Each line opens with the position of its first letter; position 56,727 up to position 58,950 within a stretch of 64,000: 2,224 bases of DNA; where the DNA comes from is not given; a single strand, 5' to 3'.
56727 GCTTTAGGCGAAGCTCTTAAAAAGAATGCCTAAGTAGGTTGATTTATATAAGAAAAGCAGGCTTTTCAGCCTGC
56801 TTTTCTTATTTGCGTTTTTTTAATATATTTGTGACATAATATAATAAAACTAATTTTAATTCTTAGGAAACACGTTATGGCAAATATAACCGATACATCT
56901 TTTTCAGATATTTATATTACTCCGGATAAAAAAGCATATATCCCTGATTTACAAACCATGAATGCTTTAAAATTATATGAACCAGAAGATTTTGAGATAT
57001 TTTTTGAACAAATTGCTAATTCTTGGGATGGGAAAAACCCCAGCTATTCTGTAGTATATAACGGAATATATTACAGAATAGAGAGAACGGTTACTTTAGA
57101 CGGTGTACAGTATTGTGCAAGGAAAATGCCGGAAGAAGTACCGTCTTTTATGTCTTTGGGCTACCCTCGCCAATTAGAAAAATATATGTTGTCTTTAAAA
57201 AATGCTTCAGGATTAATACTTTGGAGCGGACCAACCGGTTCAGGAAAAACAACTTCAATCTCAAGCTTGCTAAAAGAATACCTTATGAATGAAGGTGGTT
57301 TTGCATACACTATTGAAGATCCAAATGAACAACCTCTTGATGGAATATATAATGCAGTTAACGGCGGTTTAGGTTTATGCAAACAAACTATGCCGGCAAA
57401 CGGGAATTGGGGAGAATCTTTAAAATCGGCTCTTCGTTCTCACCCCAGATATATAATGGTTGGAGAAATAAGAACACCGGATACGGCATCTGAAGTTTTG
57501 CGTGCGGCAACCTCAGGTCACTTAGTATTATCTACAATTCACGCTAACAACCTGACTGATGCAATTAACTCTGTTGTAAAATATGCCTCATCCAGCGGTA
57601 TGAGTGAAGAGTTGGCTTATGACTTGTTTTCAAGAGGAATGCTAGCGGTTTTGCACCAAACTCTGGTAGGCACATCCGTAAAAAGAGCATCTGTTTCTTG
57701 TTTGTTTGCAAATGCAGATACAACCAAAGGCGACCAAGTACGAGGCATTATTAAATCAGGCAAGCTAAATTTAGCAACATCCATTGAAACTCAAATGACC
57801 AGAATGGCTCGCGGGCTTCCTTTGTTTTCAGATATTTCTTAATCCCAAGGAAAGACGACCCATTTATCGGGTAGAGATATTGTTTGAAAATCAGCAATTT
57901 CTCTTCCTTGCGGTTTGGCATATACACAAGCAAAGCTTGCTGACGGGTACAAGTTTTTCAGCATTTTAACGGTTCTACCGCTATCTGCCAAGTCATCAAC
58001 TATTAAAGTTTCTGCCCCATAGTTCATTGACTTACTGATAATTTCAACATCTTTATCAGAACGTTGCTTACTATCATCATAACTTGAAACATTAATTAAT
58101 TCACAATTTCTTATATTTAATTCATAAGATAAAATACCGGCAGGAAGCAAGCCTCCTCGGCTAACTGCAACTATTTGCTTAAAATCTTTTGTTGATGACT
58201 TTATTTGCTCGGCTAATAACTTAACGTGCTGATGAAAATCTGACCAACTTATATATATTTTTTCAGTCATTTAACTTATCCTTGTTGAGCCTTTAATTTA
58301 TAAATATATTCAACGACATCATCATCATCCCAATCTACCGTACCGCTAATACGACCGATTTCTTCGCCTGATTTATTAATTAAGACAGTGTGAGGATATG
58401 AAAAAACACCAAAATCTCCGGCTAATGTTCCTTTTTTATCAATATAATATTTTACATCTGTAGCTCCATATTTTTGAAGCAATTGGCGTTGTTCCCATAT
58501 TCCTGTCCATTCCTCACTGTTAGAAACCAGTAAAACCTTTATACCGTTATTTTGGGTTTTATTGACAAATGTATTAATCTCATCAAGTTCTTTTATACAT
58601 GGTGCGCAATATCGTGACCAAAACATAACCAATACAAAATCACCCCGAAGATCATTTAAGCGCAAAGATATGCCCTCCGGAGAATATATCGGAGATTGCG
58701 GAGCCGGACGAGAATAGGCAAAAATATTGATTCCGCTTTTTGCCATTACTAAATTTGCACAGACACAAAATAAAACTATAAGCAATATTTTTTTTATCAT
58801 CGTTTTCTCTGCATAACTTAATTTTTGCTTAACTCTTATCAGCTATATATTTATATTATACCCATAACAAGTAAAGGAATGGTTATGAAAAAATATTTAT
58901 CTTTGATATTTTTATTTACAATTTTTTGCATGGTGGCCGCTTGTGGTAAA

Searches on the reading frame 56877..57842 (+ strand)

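Call 98: search_protein_families(library=pfam, proteins=[window:56877-57842:+], max_evalue=0.00001)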
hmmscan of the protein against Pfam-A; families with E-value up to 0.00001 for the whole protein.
window:56877-57842:+ (321 aa): 1 family
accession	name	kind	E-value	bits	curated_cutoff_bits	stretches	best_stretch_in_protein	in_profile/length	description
PF00437.27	T2SSE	-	3.6e-30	105.3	24.9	1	90-266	120-280/370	Type II/IV secretion system protein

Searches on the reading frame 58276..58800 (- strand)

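Call 98: search_protein_families(library=pfam, proteins=[window:58276-58800:-], max_evalue=0.00001)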
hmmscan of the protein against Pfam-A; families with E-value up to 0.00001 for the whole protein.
window:58276-58800:- (174 aa): 4 families
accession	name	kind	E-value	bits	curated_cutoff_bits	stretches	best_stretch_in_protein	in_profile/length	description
PF00578.27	AhpC-TSA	-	6.1e-14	52.5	26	1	41-145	13-119/124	AhpC/TSA family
PF08534.16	Redoxin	-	2.3e-10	40.9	26.6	1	41-159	16-141/148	Redoxin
PF13905.12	Thioredoxin_8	-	1.2e-09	38.8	27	1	53-146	1-93/94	Thioredoxin-like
PF13098.12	Thioredoxin_2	-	2e-06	28.5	27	1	53-156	5-96/104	Thioredoxin-like domain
